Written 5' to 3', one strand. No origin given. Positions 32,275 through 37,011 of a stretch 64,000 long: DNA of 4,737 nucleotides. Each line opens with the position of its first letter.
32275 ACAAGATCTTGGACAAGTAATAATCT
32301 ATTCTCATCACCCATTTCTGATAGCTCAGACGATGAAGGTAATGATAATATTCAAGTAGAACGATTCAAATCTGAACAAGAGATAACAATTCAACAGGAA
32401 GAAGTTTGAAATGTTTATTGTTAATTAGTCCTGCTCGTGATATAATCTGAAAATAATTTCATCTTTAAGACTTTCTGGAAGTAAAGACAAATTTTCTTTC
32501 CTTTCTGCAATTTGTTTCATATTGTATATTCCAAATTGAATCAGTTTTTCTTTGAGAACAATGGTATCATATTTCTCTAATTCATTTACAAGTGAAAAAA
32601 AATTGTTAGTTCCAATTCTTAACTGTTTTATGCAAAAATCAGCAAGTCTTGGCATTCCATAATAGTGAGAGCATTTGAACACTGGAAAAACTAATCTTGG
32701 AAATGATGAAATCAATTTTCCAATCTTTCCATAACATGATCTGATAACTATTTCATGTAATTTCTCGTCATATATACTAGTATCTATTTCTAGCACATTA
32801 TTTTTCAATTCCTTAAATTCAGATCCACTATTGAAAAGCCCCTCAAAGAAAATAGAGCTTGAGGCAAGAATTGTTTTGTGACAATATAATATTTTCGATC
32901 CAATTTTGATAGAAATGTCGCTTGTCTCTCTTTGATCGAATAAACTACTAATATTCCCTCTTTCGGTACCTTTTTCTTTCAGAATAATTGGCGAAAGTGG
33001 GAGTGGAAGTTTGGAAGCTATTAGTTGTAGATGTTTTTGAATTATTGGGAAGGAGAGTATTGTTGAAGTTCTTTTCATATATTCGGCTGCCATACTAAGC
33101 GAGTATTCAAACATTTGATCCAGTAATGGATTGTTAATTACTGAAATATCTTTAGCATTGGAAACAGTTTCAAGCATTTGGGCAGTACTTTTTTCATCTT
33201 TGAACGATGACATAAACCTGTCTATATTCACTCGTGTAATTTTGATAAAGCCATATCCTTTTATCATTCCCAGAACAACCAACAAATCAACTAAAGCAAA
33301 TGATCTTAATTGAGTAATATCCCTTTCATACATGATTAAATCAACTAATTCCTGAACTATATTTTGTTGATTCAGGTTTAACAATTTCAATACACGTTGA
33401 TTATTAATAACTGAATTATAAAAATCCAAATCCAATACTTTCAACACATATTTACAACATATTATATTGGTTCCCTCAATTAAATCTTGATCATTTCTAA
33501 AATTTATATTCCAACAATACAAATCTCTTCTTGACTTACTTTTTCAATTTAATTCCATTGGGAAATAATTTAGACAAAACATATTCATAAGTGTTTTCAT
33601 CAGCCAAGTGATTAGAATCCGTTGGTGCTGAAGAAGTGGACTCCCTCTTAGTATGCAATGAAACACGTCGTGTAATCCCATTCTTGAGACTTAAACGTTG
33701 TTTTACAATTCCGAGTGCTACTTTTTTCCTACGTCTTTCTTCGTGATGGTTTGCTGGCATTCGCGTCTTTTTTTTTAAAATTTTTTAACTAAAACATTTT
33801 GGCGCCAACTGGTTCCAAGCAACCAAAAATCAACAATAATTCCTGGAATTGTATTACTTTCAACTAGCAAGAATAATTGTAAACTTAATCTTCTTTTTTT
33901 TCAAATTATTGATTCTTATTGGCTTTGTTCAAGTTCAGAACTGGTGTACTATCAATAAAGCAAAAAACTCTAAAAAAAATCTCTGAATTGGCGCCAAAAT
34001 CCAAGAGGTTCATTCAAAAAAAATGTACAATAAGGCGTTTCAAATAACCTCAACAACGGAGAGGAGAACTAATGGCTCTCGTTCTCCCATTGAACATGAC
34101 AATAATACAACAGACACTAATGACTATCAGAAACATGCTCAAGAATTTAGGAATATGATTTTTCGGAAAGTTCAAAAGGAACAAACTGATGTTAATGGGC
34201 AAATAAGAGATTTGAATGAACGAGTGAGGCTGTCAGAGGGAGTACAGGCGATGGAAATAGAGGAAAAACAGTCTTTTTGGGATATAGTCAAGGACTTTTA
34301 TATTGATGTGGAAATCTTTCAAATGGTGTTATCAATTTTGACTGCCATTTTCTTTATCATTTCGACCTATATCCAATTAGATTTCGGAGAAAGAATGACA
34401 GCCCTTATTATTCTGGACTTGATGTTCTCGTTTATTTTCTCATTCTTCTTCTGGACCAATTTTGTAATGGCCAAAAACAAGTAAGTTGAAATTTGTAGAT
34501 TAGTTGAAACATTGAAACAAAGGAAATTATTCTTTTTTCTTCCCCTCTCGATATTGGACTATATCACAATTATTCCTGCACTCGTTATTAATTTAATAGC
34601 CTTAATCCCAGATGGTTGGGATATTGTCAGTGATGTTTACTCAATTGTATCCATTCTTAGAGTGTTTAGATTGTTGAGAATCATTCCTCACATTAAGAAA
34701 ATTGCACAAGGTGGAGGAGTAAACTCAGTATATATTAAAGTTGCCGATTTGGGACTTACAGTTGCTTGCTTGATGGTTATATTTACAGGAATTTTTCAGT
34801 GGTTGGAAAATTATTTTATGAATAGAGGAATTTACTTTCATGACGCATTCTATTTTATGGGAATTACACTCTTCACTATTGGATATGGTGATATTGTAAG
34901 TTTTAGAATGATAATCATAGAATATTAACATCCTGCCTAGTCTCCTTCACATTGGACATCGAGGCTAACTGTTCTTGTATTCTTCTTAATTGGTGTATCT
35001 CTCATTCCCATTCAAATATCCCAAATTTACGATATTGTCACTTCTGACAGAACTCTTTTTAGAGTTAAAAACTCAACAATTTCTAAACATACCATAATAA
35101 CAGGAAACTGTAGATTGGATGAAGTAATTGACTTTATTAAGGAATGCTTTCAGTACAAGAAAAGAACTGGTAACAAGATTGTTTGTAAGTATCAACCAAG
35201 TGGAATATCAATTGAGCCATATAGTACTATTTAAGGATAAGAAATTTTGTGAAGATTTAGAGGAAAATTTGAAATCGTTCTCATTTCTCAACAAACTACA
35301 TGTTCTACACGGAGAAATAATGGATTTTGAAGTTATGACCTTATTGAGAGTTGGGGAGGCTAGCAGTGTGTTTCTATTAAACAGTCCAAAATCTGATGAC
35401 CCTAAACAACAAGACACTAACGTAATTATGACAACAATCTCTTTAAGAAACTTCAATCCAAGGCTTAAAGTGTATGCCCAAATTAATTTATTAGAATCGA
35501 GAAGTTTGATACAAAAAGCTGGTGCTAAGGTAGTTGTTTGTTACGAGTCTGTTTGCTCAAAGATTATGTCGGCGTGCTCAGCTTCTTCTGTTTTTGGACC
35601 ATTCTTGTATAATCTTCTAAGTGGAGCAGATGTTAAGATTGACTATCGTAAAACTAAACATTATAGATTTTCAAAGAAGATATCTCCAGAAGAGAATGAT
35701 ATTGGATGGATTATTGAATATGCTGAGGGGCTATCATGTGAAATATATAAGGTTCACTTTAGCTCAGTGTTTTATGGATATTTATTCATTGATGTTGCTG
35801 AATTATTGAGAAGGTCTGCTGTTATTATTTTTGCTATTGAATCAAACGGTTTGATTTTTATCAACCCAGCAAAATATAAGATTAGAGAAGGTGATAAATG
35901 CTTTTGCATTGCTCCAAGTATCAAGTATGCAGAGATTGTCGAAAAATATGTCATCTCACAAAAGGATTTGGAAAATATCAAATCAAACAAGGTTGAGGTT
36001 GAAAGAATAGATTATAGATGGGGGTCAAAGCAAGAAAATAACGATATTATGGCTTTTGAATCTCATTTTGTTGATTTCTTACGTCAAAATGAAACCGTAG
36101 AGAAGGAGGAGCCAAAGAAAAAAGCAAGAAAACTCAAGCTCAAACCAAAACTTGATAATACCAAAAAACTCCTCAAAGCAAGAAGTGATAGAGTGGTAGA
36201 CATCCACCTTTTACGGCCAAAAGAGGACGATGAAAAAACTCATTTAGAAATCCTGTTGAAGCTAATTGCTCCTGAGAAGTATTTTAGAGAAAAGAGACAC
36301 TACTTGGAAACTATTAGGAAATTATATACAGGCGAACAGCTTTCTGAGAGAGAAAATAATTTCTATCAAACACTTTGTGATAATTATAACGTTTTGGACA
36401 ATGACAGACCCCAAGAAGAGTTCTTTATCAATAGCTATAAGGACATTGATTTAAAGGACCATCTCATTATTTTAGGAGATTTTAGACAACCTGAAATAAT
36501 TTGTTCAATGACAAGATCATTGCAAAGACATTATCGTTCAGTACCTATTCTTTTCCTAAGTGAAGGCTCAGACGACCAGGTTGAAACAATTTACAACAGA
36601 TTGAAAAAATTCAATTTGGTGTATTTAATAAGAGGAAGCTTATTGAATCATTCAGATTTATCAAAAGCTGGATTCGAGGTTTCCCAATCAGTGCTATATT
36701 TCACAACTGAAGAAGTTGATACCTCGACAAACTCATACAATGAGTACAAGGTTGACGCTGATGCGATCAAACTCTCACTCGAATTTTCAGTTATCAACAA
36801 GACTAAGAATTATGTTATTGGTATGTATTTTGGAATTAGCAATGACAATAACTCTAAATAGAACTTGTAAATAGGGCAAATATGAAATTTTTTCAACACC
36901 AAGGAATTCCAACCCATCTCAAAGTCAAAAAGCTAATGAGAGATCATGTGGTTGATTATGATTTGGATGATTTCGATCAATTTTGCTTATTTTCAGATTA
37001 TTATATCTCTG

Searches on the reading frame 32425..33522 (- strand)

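Call 34: search_protein_families(library=pfam, proteins=[window:32425-33522:-], max_evalue=0.001)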
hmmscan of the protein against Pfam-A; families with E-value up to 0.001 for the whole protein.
window:32425-33522:- (365 aa): 1 family
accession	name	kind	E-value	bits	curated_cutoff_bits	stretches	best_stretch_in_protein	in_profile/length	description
PF00651.37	BTB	-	2.2e-10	41.2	20.5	1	193-301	3-106/110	BTB/POZ domain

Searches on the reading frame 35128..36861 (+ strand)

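Call 34: search_protein_families(library=pfam, proteins=[window:35128-36861:+], max_evalue=0.001)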
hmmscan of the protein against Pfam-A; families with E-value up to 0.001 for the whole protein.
window:35128-36861:+ (577 aa): 3 families
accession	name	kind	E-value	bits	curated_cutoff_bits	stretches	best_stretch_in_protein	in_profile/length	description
PF22614.2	Slo-like_RCK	-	3.8e-21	75.4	24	2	16-116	22-118/119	Calcium-activated potassium channel slowpoke-like RCK domain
PF03493.23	BK_channel_a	-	9.8e-07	29.5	26.8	1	136-237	3-90/90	Calcium-activated BK potassium channel alpha subunit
PF02254.24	TrkA_N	-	6.7e-06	26.8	23.8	1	45-137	38-114/116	TrkA-N domain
